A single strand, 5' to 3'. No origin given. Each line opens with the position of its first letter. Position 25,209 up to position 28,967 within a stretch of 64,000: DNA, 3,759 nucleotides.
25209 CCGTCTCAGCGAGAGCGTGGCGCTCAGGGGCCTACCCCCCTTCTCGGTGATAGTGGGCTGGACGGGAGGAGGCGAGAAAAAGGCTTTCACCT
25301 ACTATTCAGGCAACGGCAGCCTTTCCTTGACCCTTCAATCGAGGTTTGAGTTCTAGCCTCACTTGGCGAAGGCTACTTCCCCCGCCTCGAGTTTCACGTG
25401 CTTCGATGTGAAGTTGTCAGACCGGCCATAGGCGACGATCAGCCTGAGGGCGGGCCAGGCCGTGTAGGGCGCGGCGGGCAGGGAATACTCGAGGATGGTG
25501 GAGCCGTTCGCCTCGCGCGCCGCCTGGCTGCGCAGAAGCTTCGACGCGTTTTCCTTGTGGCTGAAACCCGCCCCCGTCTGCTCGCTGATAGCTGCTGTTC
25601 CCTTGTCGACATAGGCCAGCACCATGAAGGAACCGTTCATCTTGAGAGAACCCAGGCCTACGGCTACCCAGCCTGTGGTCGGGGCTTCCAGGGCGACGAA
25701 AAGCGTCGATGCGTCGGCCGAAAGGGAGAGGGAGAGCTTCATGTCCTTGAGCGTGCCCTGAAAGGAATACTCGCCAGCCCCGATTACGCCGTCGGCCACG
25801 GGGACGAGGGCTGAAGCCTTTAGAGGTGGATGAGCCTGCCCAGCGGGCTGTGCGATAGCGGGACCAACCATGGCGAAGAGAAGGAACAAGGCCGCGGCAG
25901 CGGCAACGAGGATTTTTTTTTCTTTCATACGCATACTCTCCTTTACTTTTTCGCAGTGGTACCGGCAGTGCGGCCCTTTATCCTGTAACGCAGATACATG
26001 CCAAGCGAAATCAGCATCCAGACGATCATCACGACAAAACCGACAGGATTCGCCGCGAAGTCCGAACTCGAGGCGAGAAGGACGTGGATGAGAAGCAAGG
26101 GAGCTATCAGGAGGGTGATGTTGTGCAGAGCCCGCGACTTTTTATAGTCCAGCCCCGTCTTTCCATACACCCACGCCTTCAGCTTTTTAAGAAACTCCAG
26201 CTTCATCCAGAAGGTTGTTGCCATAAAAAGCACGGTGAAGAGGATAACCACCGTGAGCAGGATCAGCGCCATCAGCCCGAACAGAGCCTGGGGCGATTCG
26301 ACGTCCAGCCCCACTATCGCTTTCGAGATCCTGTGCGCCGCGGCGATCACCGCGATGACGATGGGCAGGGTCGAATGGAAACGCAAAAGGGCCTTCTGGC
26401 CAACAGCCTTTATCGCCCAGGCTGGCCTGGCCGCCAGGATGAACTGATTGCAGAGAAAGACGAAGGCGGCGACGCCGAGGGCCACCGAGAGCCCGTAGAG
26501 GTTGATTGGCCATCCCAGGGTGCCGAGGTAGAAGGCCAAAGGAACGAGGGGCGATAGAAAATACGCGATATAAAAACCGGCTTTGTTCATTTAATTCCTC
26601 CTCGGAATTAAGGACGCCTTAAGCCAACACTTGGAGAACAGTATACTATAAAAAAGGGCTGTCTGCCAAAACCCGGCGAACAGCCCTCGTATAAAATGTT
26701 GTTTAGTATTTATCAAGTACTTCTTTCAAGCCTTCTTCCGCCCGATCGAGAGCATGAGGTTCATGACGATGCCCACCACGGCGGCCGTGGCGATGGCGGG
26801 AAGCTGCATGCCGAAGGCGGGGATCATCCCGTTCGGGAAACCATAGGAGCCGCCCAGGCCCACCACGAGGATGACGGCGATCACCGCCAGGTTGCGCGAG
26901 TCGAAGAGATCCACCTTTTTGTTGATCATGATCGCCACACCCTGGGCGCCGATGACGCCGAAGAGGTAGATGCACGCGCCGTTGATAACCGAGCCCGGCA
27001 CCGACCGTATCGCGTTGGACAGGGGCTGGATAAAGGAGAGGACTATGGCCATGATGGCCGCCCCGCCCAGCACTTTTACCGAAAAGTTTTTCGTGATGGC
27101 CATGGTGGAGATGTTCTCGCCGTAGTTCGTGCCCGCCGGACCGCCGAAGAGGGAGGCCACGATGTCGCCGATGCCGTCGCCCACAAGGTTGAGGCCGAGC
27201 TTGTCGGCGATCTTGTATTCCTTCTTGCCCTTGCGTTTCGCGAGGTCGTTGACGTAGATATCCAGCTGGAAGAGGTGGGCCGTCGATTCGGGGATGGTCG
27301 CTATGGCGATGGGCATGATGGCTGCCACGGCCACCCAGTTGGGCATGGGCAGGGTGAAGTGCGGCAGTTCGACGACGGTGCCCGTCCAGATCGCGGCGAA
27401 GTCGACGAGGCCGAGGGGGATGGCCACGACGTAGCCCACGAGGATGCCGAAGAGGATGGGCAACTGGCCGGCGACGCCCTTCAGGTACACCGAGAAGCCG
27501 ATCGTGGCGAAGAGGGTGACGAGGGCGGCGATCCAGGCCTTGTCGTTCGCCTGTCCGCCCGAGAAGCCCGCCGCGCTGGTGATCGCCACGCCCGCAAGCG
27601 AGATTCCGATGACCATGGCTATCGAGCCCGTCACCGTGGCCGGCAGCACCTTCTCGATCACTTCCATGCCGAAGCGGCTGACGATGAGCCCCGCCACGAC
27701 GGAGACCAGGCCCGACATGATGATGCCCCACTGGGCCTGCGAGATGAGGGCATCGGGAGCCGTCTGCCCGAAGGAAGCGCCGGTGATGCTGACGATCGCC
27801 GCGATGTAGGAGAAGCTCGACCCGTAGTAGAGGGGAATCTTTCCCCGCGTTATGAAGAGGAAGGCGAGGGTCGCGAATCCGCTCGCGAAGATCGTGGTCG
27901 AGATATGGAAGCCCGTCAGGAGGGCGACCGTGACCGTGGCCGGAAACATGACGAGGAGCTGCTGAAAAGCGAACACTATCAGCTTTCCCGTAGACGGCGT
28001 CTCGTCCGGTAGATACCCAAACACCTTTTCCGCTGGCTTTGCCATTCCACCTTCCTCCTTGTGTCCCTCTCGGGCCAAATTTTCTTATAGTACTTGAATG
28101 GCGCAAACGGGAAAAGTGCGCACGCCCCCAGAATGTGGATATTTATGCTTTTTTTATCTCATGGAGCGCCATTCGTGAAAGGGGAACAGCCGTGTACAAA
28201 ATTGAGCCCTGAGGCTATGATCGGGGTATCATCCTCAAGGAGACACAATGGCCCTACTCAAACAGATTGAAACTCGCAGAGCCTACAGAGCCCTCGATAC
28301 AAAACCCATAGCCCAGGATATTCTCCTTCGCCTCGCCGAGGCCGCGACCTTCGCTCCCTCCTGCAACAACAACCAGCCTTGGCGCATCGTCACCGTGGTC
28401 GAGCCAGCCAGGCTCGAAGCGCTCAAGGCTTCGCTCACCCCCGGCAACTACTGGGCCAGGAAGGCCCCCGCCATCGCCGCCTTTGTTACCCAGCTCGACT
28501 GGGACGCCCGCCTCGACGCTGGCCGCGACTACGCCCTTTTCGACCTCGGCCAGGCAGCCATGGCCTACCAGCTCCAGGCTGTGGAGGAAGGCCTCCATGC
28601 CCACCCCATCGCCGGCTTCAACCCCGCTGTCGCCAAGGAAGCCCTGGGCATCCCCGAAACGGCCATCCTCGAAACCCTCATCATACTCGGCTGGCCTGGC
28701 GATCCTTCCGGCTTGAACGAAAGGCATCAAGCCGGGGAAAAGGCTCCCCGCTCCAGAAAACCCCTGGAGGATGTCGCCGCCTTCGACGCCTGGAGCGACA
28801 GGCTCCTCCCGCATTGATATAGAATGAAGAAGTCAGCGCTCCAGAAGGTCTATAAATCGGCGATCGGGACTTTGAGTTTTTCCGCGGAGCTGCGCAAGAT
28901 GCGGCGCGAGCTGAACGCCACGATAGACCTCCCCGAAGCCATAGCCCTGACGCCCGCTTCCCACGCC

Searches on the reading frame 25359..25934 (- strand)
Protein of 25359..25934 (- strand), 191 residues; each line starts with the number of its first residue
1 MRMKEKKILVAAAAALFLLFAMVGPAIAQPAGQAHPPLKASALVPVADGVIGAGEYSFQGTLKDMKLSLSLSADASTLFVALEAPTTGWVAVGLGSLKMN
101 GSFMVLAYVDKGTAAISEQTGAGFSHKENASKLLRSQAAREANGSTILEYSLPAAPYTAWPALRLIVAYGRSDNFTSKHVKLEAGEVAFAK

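Call 28: search_protein_families(library=pfam, proteins=[window:25359-25934:-], max_evalue=0.0001)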
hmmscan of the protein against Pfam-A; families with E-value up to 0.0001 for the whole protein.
window:25359-25934:- (191 aa): 1 family
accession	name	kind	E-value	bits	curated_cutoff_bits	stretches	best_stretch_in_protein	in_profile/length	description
PF03351.22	DOMON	-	2.2e-08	34.8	32.7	1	63-151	3-97/124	DOMON domain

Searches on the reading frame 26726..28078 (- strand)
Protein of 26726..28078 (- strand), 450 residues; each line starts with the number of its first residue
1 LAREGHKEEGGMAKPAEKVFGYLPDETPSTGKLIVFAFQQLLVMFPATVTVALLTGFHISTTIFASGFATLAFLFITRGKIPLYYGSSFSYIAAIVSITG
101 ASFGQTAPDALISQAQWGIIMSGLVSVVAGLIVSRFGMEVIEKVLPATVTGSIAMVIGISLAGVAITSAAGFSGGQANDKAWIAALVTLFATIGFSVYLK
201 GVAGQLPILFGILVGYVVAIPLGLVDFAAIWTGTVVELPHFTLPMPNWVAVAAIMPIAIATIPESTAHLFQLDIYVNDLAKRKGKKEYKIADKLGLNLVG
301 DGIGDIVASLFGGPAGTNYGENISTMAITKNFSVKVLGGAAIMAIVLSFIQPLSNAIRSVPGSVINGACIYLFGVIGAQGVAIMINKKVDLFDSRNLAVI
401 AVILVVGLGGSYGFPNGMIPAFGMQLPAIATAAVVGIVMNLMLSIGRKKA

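Call 28: search_protein_families(library=pfam, proteins=[window:26726-28078:-], max_evalue=0.0001)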
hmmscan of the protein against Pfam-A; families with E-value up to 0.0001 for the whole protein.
window:26726-28078:- (450 aa): 1 family
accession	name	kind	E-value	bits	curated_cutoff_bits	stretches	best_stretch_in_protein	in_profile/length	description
PF00860.26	Xan_ur_permease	-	3.6e-68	230.5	27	1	32-414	2-387/389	Permease family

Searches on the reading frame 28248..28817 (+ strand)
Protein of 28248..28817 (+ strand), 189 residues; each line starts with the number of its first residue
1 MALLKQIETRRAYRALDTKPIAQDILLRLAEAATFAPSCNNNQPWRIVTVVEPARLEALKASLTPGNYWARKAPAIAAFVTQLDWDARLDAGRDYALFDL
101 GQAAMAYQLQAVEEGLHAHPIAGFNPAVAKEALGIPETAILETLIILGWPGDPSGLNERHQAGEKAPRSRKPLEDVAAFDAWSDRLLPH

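Call 28: search_protein_families(library=pfam, proteins=[window:28248-28817:+], max_evalue=0.0001)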
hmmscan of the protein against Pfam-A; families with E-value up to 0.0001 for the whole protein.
window:28248-28817:+ (189 aa): 1 family
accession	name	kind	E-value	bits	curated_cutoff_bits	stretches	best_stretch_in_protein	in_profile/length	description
PF00881.29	Nitroreductase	-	2.2e-19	70.7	23.5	2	7-56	1-49/167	Nitroreductase family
